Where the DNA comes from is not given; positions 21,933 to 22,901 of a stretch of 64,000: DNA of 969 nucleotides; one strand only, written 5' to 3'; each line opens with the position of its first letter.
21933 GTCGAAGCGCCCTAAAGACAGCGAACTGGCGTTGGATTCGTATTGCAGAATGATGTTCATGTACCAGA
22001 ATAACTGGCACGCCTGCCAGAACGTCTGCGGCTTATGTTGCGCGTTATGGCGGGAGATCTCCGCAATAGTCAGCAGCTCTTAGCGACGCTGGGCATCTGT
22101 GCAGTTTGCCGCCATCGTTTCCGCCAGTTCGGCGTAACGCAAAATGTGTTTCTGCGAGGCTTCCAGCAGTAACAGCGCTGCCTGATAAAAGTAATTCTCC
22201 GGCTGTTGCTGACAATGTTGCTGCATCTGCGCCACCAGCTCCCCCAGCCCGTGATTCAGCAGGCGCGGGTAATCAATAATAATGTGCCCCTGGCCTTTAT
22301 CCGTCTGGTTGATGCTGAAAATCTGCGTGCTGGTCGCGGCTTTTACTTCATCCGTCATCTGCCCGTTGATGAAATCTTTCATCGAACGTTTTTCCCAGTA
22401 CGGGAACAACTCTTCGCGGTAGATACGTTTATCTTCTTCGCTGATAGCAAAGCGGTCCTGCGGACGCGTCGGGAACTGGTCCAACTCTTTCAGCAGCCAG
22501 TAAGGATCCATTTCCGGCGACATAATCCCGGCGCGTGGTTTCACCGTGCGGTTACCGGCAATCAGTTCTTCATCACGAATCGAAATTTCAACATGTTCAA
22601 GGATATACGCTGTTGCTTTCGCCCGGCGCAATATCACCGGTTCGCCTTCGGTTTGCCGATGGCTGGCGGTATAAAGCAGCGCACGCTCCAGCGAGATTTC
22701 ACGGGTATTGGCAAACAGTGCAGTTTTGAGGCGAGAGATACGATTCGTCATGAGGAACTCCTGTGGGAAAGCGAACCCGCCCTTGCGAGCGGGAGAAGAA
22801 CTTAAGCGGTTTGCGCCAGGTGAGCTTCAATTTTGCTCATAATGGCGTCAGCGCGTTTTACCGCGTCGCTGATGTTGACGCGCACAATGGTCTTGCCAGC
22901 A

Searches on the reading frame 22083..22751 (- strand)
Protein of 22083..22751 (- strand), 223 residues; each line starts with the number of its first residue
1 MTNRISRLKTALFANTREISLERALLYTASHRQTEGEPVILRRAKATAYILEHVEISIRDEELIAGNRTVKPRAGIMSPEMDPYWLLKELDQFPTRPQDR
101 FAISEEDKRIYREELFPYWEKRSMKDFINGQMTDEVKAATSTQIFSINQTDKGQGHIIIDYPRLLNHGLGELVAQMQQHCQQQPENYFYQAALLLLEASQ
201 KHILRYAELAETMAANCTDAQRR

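Call 7: find_encoding_contigs(protein=window:22083-22751:-, flank=6000, max_places=10)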
Protein window:22083-22751:- (223 aa): 1 contig read that carries it; 1 place shown.
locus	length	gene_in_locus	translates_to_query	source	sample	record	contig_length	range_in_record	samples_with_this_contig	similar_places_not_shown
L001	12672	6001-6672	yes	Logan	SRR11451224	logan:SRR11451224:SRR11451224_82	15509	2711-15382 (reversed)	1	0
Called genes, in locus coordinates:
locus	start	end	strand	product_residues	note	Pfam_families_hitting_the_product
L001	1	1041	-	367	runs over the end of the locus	PF00465:Fe-ADH, PF13685:Fe-ADH_2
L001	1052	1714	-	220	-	PF00923:TAL_FSA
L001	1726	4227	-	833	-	PF00381:PTS-HPr, PF05524:PEP-utilisers_N, PF00391:PEP-utilizers, PF02896:PEP-utilizers_C, PF00359:PTS_EIIA_2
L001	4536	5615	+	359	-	-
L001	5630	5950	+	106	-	PF25554:PTS_EIIB_BC_N, PF02302:PTS_IIB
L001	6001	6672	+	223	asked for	PF02901:PFL-like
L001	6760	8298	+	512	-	PF02901:PFL-like, PF01228:Gly_radical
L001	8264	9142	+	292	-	PF13353:Fer4_12, PF04055:Radical_SAM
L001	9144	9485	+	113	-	PF02302:PTS_IIB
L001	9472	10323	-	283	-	PF12833:HTH_18, PF00165:HTH_AraC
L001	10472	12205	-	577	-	PF00884:Sulfatase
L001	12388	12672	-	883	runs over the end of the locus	PF00311:PEPcase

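Call 8: list_cluster_members(proteins=[window:22083-22751:-, window:20457-21992:-])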
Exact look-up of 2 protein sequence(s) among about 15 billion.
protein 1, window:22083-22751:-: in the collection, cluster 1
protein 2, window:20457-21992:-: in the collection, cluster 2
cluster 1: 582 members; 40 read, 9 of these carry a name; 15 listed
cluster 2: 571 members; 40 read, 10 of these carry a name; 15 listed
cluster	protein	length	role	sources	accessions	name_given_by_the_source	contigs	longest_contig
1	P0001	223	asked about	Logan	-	-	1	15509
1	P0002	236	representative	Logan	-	-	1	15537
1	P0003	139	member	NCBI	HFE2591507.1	TPA: pyruvate formate lyase family protein, partial [Escherichia coli]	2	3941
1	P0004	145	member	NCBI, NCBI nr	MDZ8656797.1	pyruvate formate lyase family protein, partial [Escherichia coli] | pyruvate formate lyase family protein [Escherichia coli]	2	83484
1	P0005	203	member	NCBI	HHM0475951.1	TPA: pyruvate formate lyase family protein, partial [Escherichia coli]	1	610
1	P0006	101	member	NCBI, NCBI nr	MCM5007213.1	formate C-acetyltransferase, partial [Escherichia coli] | formate C-acetyltransferase [Escherichia coli]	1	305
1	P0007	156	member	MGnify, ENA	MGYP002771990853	FL=1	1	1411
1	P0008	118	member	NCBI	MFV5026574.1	pyruvate formate lyase family protein, partial [Escherichia coli]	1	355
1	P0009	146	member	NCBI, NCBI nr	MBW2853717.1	formate C-acetyltransferase, partial [Escherichia coli] | formate C-acetyltransferase [Escherichia coli]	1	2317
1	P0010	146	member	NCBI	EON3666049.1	pyruvate formate lyase family protein, partial [Escherichia coli]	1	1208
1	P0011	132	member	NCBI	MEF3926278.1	pyruvate formate lyase family protein, partial [Escherichia coli]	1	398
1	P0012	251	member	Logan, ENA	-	-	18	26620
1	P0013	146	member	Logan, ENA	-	-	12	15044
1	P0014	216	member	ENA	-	-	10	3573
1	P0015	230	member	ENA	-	-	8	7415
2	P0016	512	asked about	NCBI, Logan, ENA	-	-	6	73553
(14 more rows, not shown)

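Call 9: find_encoding_contigs(protein=P0016, flank=4000, max_places=10)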
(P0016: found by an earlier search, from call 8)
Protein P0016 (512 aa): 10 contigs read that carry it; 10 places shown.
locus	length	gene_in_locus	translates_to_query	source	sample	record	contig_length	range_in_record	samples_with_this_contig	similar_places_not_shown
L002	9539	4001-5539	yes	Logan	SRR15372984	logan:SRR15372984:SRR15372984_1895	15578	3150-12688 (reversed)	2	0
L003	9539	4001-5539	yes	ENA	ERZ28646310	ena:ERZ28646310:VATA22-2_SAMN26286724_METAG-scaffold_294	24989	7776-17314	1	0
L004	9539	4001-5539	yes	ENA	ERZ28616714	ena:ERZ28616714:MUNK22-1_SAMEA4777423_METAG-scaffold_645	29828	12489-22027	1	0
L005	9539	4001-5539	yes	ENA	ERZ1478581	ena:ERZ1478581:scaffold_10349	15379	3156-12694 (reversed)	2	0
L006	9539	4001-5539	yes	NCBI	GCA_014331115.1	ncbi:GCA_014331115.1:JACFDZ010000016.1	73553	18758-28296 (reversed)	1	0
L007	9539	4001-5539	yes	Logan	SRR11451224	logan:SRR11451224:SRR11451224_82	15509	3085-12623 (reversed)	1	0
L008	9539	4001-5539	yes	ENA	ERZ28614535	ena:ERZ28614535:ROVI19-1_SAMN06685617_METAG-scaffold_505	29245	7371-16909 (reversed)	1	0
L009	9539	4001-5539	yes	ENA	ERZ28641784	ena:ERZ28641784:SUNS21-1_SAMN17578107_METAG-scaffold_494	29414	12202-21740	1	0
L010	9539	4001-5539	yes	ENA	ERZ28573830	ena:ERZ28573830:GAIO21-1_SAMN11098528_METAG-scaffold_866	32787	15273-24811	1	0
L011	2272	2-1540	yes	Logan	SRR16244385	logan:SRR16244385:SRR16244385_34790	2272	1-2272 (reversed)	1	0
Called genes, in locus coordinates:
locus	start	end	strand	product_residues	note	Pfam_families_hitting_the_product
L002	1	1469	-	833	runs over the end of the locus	PF00381:PTS-HPr, PF05524:PEP-utilisers_N, PF00391:PEP-utilizers, PF02896:PEP-utilizers_C, PF00359:PTS_EIIA_2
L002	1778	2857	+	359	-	-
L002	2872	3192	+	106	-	PF25554:PTS_EIIB_BC_N, PF02302:PTS_IIB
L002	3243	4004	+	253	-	PF02901:PFL-like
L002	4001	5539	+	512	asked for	PF02901:PFL-like, PF01228:Gly_radical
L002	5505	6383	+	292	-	PF13353:Fer4_12, PF04055:Radical_SAM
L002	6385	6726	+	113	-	PF02302:PTS_IIB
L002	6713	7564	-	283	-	PF12833:HTH_18, PF00165:HTH_AraC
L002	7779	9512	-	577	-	PF00884:Sulfatase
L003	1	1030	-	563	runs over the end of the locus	PF00391:PEP-utilizers, PF02896:PEP-utilizers_C, PF00359:PTS_EIIA_2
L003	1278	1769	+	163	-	-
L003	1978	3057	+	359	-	-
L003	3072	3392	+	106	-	PF25554:PTS_EIIB_BC_N, PF02302:PTS_IIB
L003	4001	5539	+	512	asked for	PF02901:PFL-like, PF01228:Gly_radical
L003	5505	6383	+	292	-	PF13353:Fer4_12, PF04055:Radical_SAM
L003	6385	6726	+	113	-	PF02302:PTS_IIB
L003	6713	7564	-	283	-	PF12833:HTH_18, PF00165:HTH_AraC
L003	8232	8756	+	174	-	-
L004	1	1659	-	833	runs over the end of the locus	PF00381:PTS-HPr, PF05524:PEP-utilisers_N, PF00391:PEP-utilizers, PF02896:PEP-utilizers_C, PF00359:PTS_EIIA_2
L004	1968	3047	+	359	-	-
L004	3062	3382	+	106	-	PF25554:PTS_EIIB_BC_N, PF02302:PTS_IIB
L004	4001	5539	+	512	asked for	PF02901:PFL-like, PF01228:Gly_radical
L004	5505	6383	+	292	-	PF13353:Fer4_12, PF04055:Radical_SAM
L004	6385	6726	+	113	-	PF02302:PTS_IIB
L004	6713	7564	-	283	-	PF12833:HTH_18, PF00165:HTH_AraC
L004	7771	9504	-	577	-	PF00884:Sulfatase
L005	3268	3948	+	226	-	PF02901:PFL-like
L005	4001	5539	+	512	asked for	PF02901:PFL-like, PF01228:Gly_radical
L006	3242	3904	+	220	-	PF02901:PFL-like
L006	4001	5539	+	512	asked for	PF02901:PFL-like, PF01228:Gly_radical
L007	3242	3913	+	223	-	PF02901:PFL-like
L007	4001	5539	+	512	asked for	PF02901:PFL-like, PF01228:Gly_radical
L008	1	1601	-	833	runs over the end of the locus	PF00381:PTS-HPr, PF05524:PEP-utilisers_N, PF00391:PEP-utilizers, PF02896:PEP-utilizers_C, PF00359:PTS_EIIA_2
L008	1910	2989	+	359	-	-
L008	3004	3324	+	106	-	PF25554:PTS_EIIB_BC_N, PF02302:PTS_IIB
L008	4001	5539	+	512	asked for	PF02901:PFL-like, PF01228:Gly_radical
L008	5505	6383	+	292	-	PF13353:Fer4_12, PF04055:Radical_SAM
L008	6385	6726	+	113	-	PF02302:PTS_IIB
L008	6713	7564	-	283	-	PF12833:HTH_18, PF00165:HTH_AraC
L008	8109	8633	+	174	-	-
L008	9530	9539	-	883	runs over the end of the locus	PF00311:PEPcase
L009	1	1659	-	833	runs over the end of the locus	PF00381:PTS-HPr, PF05524:PEP-utilisers_N, PF00391:PEP-utilizers, PF02896:PEP-utilizers_C, PF00359:PTS_EIIA_2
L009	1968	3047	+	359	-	-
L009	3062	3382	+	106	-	PF25554:PTS_EIIB_BC_N, PF02302:PTS_IIB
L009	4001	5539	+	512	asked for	PF02901:PFL-like, PF01228:Gly_radical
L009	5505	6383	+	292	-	PF13353:Fer4_12, PF04055:Radical_SAM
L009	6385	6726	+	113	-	PF02302:PTS_IIB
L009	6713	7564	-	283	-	PF12833:HTH_18, PF00165:HTH_AraC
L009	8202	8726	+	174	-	-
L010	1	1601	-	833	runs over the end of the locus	PF00381:PTS-HPr, PF05524:PEP-utilisers_N, PF00391:PEP-utilizers, PF02896:PEP-utilizers_C, PF00359:PTS_EIIA_2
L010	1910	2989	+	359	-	-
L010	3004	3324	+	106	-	PF25554:PTS_EIIB_BC_N, PF02302:PTS_IIB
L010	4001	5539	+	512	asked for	PF02901:PFL-like, PF01228:Gly_radical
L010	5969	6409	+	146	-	-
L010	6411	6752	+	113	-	PF02302:PTS_IIB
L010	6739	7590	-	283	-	PF12833:HTH_18, PF00165:HTH_AraC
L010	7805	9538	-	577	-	PF00884:Sulfatase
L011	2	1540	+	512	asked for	PF02901:PFL-like, PF01228:Gly_radical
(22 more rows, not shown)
